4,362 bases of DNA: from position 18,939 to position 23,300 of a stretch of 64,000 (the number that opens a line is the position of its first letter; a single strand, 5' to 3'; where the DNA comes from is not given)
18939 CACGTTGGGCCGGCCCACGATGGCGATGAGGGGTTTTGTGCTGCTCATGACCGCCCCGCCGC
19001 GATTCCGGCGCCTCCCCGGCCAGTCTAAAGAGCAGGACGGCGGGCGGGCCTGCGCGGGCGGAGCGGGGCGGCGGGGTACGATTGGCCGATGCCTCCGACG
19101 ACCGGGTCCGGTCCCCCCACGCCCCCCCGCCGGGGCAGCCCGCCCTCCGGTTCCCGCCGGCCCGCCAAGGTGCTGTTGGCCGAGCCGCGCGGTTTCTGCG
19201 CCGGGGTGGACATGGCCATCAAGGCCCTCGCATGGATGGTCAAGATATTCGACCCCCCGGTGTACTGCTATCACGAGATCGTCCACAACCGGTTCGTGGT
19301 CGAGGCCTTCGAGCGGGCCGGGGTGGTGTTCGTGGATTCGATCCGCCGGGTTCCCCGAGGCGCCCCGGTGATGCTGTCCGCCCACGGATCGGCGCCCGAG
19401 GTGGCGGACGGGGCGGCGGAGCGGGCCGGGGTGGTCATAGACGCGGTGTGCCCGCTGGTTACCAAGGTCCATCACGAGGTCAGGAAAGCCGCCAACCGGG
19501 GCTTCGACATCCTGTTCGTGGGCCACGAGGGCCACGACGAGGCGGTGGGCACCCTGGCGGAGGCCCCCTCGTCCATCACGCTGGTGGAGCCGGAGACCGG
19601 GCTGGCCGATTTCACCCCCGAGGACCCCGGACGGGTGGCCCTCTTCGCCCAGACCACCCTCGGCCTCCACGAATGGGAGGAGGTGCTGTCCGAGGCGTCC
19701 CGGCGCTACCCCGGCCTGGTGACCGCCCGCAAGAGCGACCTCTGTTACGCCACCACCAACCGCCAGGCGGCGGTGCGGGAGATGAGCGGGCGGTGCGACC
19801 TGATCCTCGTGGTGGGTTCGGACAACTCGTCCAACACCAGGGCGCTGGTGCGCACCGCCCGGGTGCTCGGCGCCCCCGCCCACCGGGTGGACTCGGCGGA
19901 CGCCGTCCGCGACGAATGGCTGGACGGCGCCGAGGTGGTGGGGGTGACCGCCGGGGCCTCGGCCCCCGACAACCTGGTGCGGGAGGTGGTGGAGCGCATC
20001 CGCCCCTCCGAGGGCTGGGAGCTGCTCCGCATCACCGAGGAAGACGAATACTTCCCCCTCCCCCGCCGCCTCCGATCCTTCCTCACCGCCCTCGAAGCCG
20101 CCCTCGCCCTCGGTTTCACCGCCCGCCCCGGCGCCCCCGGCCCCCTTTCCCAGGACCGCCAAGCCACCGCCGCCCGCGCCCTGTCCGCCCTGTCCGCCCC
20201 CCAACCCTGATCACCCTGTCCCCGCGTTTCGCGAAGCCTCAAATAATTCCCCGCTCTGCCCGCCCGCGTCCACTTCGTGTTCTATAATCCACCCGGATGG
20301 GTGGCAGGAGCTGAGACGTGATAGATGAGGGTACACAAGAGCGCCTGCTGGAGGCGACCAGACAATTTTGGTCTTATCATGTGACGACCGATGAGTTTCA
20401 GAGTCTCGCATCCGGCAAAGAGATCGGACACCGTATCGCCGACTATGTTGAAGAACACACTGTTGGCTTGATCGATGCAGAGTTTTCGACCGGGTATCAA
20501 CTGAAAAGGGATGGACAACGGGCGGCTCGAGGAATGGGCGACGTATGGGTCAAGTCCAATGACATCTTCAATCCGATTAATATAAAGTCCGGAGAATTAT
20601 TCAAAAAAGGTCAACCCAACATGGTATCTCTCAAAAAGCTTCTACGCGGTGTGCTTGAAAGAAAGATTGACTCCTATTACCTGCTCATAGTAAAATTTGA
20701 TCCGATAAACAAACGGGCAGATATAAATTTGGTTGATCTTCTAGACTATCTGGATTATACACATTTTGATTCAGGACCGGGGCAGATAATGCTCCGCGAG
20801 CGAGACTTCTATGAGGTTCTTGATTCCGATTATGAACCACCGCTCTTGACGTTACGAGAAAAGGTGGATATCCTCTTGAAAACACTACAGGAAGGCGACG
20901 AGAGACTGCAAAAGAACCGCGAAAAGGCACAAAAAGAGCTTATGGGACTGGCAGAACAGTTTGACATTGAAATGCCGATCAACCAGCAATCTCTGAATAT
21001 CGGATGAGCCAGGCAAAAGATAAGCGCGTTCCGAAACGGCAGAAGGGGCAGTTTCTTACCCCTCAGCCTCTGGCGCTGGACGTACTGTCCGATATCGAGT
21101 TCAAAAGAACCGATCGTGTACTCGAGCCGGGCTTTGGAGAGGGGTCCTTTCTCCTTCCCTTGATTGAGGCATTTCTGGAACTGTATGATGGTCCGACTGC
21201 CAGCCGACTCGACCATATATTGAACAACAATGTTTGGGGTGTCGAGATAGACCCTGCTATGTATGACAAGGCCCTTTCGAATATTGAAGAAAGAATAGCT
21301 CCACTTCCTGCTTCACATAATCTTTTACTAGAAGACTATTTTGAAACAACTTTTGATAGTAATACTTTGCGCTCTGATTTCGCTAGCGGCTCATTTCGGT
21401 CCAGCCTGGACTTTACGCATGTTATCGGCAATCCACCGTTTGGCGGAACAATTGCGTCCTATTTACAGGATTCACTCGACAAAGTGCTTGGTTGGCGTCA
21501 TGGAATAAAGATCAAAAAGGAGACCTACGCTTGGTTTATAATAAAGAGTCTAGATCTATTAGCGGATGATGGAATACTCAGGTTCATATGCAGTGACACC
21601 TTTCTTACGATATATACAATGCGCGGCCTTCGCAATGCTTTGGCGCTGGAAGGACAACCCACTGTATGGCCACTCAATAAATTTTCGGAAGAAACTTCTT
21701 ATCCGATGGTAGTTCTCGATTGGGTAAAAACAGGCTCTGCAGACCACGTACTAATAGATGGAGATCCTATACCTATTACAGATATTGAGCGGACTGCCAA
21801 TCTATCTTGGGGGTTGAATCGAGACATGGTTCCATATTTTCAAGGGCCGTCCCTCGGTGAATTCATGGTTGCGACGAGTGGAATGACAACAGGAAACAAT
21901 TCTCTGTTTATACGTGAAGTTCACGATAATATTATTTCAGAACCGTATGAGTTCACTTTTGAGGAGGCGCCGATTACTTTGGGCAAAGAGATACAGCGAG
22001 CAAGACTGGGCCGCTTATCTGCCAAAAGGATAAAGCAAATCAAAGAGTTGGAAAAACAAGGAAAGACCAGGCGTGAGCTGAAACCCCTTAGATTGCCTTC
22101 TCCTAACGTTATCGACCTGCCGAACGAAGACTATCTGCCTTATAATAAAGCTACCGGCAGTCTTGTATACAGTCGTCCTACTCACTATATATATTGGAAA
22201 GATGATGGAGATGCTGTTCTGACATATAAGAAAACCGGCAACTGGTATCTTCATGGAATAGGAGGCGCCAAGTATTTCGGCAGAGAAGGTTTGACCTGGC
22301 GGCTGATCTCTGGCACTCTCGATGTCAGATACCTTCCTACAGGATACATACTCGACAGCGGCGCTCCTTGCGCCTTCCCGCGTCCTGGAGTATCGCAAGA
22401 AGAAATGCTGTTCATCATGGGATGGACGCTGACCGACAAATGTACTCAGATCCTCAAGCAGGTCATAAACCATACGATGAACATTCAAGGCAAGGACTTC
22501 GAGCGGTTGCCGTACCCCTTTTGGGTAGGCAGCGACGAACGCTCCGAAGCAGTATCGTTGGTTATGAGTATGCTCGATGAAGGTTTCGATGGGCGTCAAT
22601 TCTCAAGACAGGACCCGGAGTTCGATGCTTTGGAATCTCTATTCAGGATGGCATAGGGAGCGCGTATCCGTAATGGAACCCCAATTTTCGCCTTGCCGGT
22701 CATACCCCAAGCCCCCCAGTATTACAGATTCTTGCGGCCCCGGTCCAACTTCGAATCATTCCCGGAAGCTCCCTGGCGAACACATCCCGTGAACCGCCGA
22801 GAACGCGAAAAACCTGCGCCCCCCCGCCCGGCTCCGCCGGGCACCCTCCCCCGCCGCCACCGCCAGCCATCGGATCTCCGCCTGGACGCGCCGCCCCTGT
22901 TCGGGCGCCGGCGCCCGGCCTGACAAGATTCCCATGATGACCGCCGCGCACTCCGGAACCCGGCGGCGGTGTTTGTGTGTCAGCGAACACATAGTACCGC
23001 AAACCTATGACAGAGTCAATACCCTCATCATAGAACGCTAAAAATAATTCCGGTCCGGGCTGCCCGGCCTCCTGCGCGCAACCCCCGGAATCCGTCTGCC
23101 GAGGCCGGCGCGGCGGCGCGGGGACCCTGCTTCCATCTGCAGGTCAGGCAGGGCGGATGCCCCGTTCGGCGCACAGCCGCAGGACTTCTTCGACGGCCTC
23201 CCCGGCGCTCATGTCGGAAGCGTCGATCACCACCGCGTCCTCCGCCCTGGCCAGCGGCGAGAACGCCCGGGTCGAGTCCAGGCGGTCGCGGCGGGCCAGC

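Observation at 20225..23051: Very AT-rich two-gene cassette (candidate type II R-M system) bracketed by repeat-element sequence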

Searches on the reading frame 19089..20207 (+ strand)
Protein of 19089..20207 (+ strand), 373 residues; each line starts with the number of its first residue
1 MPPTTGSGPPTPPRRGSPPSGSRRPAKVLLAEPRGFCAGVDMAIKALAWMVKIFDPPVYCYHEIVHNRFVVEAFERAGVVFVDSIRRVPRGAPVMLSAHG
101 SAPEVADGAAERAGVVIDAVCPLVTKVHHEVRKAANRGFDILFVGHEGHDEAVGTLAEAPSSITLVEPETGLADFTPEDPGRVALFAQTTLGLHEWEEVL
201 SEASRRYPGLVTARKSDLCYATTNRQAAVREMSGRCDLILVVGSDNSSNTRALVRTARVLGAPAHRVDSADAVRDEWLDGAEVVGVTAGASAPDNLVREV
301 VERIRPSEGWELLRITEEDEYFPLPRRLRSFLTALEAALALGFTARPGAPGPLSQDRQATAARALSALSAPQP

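Call 34: find_related_loci(query=window:19089-20207:+, collection=genome_contigs, flank=7000)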
Query window:19089-20207:+ (373 aa) in genome_contigs; peptide patterns used: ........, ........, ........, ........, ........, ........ (x = any residue, [..] = any of these).
600 stretches matched a pattern (row limit reached: there are more); 578 encode a relative of the query (tblastn E <= 1e-3); the best 80 are kept; 80 distinct loci.
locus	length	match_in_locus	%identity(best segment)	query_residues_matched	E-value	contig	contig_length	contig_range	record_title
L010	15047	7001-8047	73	22-370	1e-170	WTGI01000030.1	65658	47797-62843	MAG: Acidimicrobiia bacterium isolate CO36387bin_10 NODE_147_length_65658_cov_18.076231, whole genome shotgun sequence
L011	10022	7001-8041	63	25-370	3e-142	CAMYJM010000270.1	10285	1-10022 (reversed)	MAG: uncultured Acidimicrobiaceae bacterium isolate FO_M_Acidobacteriota_19.1 genome assembly, contig: scaffold_17732, w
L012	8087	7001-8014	56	27-368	5e-112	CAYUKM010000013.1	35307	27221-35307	MAG TPA_asm: uncultured Acidimicrobiales bacterium isolate SRP114822_co3_16 genome assembly, contig: NODE_77_length_3530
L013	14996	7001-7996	57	27-362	3e-111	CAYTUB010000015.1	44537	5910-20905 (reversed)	MAG TPA_asm: uncultured Acidimicrobiales bacterium isolate binchicken_co258_108 genome assembly, contig: NODE_370_length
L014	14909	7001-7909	58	27-332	9e-111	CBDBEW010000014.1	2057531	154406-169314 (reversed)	MAG: Candidatus Aldehydirespiratoraceae bacterium isolate 3d1cf90a-8848-4f2b-8cf4-e3ffddaed6ea genome assembly, contig:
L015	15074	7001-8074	53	4-369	9e-111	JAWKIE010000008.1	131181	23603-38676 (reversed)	MAG: Microthrixaceae bacterium isolate ABC2.7 ABC2.7.fa-8, whole genome shotgun sequence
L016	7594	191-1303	51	11-370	3e-109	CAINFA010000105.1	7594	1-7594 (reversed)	MAG: uncultured actinobacterium isolate AlinenLipids_bin-7546 genome assembly, contig: bin-7546:105/245, whole genome sh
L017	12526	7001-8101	53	1-368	3e-109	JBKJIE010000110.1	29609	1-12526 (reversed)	MAG: Acidimicrobiales bacterium isolate ant_bin.146 S1Ck117_1553045_flag_0_multi_21.9915_len_29609, whole genome shotgun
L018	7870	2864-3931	54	10-369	1e-108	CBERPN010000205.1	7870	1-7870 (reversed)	MAG TPA_asm: uncultured bacterium isolate SRR17063066_binner12_Refined_94 genome assembly, contig: ERZ25083849.9631, who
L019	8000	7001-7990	57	10-338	1e-107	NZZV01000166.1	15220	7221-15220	MAG: Acidimicrobiaceae bacterium isolate NAT239 MHASMcontig_968090, whole genome shotgun sequence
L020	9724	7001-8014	52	27-367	9e-107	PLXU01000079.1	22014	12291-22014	MAG: Acidimicrobiaceae bacterium isolate palsa_745 73.20120700_P3D.341_contig_302512, whole genome shotgun sequence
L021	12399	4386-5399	53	27-368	1e-106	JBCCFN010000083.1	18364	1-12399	MAG: Actinomycetota bacterium isolate P01_B01_bin.2 k141_1668416_length_18364_cov_13.0000, whole genome shotgun sequence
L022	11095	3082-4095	51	28-367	5e-106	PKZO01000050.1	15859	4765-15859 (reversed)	MAG: Acidimicrobiaceae bacterium isolate bog_634 73.20111000_S3M.5_contig_5235, whole genome shotgun sequence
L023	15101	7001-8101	51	1-368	4e-106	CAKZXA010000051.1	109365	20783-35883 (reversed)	MAG: uncultured Acidimicrobiales bacterium isolate L4_Bin_Bin_141_1 genome assembly, contig: c_000001159302, whole genom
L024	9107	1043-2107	54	9-368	5e-105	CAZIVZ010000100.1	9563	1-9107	MAG TPA_asm: uncultured Aquihabitans sp. isolate SRP173033_co2_32 genome assembly, contig: NODE_4077_length_9563_cov_6.3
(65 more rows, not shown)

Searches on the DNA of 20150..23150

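Call 62: search_rna_families(source=window, start=20150, end=23150, threshold=evalue, max_evalue=1)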
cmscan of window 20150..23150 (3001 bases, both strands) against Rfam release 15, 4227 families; matches with E-value up to 1: 0.
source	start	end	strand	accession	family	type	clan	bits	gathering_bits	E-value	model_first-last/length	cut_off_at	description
